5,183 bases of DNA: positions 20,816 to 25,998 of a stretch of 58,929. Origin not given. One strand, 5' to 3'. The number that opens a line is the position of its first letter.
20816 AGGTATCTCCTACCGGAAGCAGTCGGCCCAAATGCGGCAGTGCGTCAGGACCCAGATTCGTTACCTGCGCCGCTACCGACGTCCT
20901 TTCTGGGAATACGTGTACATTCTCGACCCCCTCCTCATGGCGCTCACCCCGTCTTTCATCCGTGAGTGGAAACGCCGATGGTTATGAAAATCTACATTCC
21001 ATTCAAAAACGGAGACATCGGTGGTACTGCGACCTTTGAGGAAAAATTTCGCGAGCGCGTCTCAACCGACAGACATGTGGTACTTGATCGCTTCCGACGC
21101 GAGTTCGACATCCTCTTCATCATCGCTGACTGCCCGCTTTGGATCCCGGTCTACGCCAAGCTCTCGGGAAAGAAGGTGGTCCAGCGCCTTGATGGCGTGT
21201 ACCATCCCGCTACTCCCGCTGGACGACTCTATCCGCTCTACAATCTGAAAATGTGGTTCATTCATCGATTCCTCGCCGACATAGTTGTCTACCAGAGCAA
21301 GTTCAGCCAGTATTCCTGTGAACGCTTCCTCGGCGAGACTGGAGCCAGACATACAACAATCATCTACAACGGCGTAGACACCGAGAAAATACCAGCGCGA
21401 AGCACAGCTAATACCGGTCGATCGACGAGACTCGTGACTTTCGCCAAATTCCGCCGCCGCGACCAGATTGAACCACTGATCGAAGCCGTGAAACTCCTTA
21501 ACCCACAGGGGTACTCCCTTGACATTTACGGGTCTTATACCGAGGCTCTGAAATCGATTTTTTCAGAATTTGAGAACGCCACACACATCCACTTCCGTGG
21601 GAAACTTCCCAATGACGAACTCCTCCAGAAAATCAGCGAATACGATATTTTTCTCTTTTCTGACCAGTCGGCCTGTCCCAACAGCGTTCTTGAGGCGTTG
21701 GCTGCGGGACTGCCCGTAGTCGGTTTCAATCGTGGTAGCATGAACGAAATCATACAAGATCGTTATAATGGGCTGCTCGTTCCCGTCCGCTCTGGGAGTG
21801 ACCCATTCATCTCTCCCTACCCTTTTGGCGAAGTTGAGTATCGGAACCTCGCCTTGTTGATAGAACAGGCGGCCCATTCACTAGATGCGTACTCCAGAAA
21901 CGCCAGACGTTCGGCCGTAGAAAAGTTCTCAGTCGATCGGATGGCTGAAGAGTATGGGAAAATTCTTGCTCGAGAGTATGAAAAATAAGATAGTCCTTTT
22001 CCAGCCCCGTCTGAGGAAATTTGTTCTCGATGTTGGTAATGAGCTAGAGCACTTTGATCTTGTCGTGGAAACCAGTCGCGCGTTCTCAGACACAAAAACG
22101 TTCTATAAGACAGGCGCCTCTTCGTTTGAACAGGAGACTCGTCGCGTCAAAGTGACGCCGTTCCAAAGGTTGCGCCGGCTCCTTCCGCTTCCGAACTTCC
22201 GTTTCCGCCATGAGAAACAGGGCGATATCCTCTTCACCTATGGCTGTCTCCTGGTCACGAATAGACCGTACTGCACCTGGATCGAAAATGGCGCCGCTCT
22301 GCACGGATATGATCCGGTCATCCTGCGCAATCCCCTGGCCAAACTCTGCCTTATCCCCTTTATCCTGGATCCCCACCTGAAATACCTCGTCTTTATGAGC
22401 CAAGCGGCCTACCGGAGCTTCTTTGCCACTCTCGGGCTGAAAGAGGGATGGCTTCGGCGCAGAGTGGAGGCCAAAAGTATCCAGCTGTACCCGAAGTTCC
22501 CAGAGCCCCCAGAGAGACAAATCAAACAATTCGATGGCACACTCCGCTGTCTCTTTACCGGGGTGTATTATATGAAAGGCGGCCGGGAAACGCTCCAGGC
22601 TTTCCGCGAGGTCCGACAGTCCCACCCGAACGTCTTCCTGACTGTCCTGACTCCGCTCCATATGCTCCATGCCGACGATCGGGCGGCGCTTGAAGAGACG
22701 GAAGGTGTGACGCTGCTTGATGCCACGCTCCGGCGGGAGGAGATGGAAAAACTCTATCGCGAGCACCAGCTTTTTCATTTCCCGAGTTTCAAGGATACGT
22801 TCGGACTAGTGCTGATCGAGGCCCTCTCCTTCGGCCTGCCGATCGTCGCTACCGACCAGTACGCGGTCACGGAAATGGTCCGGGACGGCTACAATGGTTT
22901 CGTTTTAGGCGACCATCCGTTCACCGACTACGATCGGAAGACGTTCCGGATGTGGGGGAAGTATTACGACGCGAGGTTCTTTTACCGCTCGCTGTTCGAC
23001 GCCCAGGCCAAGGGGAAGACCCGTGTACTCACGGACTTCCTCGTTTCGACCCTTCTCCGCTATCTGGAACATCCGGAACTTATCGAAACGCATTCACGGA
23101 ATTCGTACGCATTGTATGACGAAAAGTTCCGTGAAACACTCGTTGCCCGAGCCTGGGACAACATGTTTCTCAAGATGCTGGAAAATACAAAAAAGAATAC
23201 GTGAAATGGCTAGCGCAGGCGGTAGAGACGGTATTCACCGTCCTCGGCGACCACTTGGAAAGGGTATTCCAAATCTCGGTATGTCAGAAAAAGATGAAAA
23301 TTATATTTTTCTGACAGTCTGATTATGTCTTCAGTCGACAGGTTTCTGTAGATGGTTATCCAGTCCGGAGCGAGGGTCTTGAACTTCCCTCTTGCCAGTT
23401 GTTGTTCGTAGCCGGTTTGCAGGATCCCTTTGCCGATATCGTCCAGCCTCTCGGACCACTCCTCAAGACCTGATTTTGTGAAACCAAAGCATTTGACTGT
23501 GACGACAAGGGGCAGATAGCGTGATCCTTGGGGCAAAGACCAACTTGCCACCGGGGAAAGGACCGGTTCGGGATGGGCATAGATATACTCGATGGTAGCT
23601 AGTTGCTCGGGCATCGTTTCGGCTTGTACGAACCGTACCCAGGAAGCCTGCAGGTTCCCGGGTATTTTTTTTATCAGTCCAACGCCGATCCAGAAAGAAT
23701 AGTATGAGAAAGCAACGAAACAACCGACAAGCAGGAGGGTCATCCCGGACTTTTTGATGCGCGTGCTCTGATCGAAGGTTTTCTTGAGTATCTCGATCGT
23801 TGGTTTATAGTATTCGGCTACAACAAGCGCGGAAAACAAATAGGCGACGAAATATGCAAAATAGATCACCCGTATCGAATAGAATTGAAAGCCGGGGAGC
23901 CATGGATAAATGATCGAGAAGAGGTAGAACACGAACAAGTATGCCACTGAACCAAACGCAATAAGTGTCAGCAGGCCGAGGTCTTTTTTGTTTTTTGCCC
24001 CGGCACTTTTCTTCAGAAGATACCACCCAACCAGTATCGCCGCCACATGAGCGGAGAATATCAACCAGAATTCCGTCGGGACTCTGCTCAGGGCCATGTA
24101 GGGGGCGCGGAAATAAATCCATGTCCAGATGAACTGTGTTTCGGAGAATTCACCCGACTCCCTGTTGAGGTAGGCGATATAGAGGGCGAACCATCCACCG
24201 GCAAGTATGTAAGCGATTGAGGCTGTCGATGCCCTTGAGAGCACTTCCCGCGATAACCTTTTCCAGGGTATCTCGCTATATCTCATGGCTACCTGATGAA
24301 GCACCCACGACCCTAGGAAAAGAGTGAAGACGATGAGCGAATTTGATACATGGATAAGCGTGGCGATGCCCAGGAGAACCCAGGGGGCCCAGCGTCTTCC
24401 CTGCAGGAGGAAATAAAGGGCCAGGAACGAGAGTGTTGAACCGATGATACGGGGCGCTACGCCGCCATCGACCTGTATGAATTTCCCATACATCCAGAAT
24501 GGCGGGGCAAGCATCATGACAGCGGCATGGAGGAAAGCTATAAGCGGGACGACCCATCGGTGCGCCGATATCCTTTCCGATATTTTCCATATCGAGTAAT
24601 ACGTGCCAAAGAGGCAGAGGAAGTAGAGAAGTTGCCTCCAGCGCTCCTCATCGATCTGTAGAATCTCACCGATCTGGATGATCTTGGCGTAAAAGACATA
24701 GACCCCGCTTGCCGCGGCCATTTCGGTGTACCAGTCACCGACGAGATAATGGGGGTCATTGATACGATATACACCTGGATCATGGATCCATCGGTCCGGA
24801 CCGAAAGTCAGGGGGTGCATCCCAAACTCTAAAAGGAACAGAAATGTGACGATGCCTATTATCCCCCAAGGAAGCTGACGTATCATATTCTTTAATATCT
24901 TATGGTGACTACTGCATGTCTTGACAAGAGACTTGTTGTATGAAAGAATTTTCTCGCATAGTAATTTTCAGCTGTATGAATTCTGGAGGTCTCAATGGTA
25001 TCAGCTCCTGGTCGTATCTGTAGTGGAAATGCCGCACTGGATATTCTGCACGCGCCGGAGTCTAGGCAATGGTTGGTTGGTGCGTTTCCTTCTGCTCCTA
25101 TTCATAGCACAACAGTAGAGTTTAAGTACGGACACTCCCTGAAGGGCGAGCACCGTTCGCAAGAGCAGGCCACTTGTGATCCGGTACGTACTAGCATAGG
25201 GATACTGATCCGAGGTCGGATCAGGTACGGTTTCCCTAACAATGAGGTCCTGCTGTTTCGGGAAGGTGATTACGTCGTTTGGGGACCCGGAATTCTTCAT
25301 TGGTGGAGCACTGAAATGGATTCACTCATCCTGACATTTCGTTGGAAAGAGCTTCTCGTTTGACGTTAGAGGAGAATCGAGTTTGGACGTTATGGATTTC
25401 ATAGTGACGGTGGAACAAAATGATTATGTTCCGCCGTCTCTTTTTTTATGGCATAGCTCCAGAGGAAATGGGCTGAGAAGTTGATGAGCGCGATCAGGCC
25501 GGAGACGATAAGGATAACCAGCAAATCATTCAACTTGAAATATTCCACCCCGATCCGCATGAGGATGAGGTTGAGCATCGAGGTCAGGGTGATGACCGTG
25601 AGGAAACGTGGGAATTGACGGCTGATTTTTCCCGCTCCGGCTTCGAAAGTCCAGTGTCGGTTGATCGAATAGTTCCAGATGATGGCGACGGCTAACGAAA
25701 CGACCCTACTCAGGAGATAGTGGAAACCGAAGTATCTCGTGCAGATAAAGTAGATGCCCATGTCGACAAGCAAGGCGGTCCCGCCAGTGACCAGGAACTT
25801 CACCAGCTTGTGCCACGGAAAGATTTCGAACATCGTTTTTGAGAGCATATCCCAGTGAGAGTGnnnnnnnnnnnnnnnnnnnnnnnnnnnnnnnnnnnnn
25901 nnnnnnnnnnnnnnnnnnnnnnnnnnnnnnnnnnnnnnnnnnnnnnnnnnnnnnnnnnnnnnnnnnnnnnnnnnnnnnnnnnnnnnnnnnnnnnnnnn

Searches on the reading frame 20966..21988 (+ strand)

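Call 31: search_protein_families(library=pfam, proteins=[window:20966-21988:+], max_evalue=0.0001)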
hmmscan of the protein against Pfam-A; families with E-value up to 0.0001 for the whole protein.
window:20966-21988:+ (340 aa): 3 families
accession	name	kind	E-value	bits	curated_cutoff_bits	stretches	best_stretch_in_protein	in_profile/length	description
PF13692.12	Glyco_trans_1_4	-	6.2e-17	62.6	27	1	155-276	3-128/142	Glycosyl transferases group 1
PF00534.26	Glycos_transf_1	-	2.3e-15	57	26.4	1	154-275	16-143/172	Glycosyl transferases group 1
PF13439.12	Glyco_transf_4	-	1.2e-05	25.8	28.5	1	43-141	69-170/170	Glycosyltransferase Family 4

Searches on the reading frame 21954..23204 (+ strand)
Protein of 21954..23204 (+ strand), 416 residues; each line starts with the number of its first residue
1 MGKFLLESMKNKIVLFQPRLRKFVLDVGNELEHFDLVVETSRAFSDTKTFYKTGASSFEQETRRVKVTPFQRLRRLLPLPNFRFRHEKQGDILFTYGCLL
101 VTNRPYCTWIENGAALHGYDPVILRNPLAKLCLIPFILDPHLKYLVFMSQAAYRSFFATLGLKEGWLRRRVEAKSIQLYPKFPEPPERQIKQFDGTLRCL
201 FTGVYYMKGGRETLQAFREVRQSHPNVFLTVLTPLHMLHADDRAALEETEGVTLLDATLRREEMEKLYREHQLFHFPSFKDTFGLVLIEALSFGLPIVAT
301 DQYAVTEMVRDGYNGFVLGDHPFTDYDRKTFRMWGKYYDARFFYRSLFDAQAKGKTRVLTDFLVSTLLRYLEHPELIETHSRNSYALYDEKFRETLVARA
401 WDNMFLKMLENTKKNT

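Call 3: search_protein_families(library=pfam, proteins=[window:21954-23204:+], max_evalue=0.01)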
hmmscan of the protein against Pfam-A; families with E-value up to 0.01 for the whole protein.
window:21954-23204:+ (416 aa): 3 families
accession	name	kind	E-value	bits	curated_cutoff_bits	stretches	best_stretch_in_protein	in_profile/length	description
PF13692.12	Glyco_trans_1_4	-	5.9e-17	62.7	27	1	199-319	4-125/142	Glycosyl transferases group 1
PF00534.26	Glycos_transf_1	-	3.2e-15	56.5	26.4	1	206-318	26-140/172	Glycosyl transferases group 1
PF20706.3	GT4-conflict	-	8.4e-10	38.6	26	1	173-311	172-322/385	Family 4 Glycosyltransferase in conflict systems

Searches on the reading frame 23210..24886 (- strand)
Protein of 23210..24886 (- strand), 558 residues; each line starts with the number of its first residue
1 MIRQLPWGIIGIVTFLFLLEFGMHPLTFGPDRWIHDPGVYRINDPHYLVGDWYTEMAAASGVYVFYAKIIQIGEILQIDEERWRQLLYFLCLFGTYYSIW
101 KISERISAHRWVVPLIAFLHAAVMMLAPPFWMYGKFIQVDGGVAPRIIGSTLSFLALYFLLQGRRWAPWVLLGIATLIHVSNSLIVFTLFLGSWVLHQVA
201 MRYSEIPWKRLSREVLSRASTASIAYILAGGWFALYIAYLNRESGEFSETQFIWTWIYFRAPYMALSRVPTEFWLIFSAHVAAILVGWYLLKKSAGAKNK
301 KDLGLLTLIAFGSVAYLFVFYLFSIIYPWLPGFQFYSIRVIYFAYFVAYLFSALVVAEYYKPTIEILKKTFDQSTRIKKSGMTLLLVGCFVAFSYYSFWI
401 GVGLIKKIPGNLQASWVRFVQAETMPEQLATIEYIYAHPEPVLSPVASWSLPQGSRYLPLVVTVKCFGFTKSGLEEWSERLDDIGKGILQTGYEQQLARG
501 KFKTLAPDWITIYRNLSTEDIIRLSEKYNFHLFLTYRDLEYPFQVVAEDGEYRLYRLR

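Call 3: search_protein_families(library=pfam, proteins=[window:23210-24886:-], max_evalue=0.01)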
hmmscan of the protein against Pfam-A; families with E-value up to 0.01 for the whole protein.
window:23210-24886:- (558 aa): 1 family
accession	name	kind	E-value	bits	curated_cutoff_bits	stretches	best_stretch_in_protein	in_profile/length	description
PF18357.7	DtxR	-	0.0087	16.8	25.9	0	67-87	17-37/79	Diphteria toxin repressor SH3 domain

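Call 49: search_protein_families(library=ncbifam, proteins=[window:23210-24886:-], max_evalue=0.01)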
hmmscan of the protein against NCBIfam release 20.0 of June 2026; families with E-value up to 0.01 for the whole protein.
window:23210-24886:- (558 aa): 0 families

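Call 58: find_homologous_proteins(query=window:23210-24886:-, max_evalue=0.00001)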
Query window:23210-24886:- (558 aa): 64 proteins with E <= 0.00001 among 8000 candidates.
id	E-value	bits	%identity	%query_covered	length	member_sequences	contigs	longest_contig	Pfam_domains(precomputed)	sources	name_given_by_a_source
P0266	0.0e+0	1272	100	100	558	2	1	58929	-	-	-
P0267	2.6e-197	675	55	100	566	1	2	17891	-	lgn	-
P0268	9.2e-193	660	55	99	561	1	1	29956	-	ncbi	-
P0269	4.4e-186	638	55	100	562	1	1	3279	-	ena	-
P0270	1.8e-173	597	50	99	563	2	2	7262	-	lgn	-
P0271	3.0e-170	586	50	98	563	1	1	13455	-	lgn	-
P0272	9.8e-170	584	49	98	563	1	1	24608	-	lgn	-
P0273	2.9e-157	543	49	100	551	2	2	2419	-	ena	-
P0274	3.3e-156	540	48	100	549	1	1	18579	-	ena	-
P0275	8.2e-155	535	46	100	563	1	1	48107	-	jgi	jgi:hypothetical protein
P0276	1.4e-154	534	46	100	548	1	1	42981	-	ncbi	-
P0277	8.4e-152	525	46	100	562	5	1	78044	-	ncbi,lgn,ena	ncbi:MAG: hypothetical protein AAB519_01495 [Patescibacteria group bacterium]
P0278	3.6e-151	523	46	100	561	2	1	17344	-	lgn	-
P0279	4.8e-150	519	46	100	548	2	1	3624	-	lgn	-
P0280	1.1e-149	518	48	97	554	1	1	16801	-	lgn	-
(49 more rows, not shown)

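Call 68: predict_structure(alignment_id=A4)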
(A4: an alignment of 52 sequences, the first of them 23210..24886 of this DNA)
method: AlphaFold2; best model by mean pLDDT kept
length: 558 residues; sequences in the alignment: 52
mean_pLDDT: 86.5   pTM: 0.88
mean pLDDT of the five models: 86.5, 86.5, 86.2, 85.0, 84.5
residues with pLDDT >= 90: 284; 70-90: 212; 50-70: 54; < 50: 8
segments of 3 or more residues with pLDDT < 50: 134-141
pLDDT, mean of each block of 10 residues (from residue 1): 73 87 78 81 87 86 94 94 91 93 92 88 79 51 78 98 97 96 94 98 97 98 98 93 83 89 80 91 97 89 98 93 82 69 95 91 75 62 72 71 83 89 79 88 78 66 65 88 94 95 90 96 93 96 97 94
secondary structure, 60 per line:
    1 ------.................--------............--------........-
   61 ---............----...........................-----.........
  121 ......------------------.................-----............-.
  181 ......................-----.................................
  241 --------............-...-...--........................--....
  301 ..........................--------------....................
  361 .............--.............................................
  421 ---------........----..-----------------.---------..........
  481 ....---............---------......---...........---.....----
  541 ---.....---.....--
elements in order: H7-23 H32-43 H52-59 H64-75 H80-106 H112-126 H145-161 H167-178 H180-202 H208-240 H249-260 H271-294 H297-326 H341-373 H376-420 H430-437 H471-484 H488-499 H509-514 H518-528 E532-536 E544-548 E552-556

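Call 70: fold_search(model_id=the predicted structure, library=pdb)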
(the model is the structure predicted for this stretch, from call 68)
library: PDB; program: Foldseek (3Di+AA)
matches with E <= 10: 350; with E <= 0.001: 4
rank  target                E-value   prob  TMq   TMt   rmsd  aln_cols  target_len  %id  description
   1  7e9s_A                3.1e-04  1.00  0.39  0.28  14.6       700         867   13  Archaeal oligosaccharyltransferase AglB from Archaeoglobus fulgidus in complex with an inhibitory peptide and a dolich (released 2021-09-08)
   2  8b6l_I                3.8e-04  1.00  0.43  0.36  14.8       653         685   11  Subtomogram average of the human Sec61-TRAP-OSTA-translocon (released 2022-12-07)
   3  6s7o_A                9.1e-04  1.00  0.39  0.34  14.0       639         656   10  Cryo-EM structure of human oligosaccharyltransferase complex OST-A (released 2019-12-18)
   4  3wak                  9.9e-04  1.00  0.43  0.30  13.5       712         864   12  Crystal structure of the Archaeoglobus fulgidus oligosaccharyltransferase (O29867_ARCFU) in the apo form (released 2013-10-30)
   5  8if8_B                3.6e-03  1.00  0.34  0.31  14.6       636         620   12  Arabinosyltransferase AftA (released 2023-05-31)
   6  5gmy_A                7.9e-03  1.00  0.42  0.30  13.5       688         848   13  Crystal structure of the Archaeoglobus fulgidus oligosaccharyltransferase (O29867_ARCFU) tethered with an acceptor pep (released 2017-02-01)
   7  7zlh_A                2.2e-02  1.00  0.46  0.41  11.4       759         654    8  Cryo-EM structure of C-mannosyltransferase CeDPY19, in apo state, bound to CMT2-Fab and anti-Fab nanobody (released 2023-01-11)
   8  7zlg_A                2.3e-02  0.99  0.44  0.39  12.0       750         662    8  Cryo-EM structure of C-mannosyltransferase CeDPY19, in complex with acceptor peptide and bound to CMT2-Fab and anti-Fa (released 2023-01-11)
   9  9m4q                  8.1e-02  0.33  0.12  0.19  17.9       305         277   14  CryoEM structure of the alpha1AAR complex with doxazosin (released 2025-07-02)
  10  7zli_A                1.1e-01  0.90  0.40  0.35  16.6       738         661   11  Cryo-EM structure of C-mannosyltransferase CeDPY19, in complex with Dol25-P-Man and bound to CMT2-Fab and anti-Fab nan (released 2023-01-11)
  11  8imx_U                1.5e-01  0.82  0.27  0.34  13.9       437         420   12  Cryo-EM structure of GPI-T with a chimeric GPI-anchored protein (released 2023-08-16)
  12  8uhb_A                1.5e-01  0.30  0.13  0.20  18.7       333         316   13  Cryo-EM Structure of the Ro5256390-bound hTA1-Gs heterotrimer signaling complex (released 2024-01-10)
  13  9s6u_A                2.0e-01  0.95  0.39  0.40   8.8       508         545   11  Ternary cryo-EM structure of human ALG9 with Dol25-PP-GlcNAc2Man8, Dol25-P-Man and Fab (released 2026-03-18)
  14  5uen_B                2.6e-01  0.09  0.09  0.12  30.5       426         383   11  Crystal structure of the human adenosine A1 receptor A1AR-bRIL in complex with the covalent antagonist DU172 at 3.2A r (released 2017-03-01)
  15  8zsj_R                2.8e-01  0.20  0.11  0.18  19.6       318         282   12  Cryo-EM structure of the apo hTAAR1-Gs complex (released 2024-07-24)
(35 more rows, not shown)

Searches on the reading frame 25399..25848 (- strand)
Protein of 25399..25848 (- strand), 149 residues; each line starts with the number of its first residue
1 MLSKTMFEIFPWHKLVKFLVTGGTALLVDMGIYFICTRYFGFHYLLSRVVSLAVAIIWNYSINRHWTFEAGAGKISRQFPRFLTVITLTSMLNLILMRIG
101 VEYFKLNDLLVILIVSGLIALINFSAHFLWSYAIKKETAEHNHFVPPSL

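Call 3: search_protein_families(library=pfam, proteins=[window:25399-25848:-], max_evalue=0.01)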
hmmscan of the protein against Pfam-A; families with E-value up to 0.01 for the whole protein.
window:25399-25848:- (149 aa): 1 family
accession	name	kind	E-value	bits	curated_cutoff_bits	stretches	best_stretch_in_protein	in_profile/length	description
PF04138.20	GtrA_DPMS_TM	-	1.3e-21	77.5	26.1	1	17-130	1-115/117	GtrA/DPMS, transmembrane domain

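Call 4: search_protein_families(library=ncbifam, proteins=[window:25399-25848:-], max_evalue=0.01)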
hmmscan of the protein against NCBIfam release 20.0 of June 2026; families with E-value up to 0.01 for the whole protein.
window:25399-25848:- (149 aa): 0 families
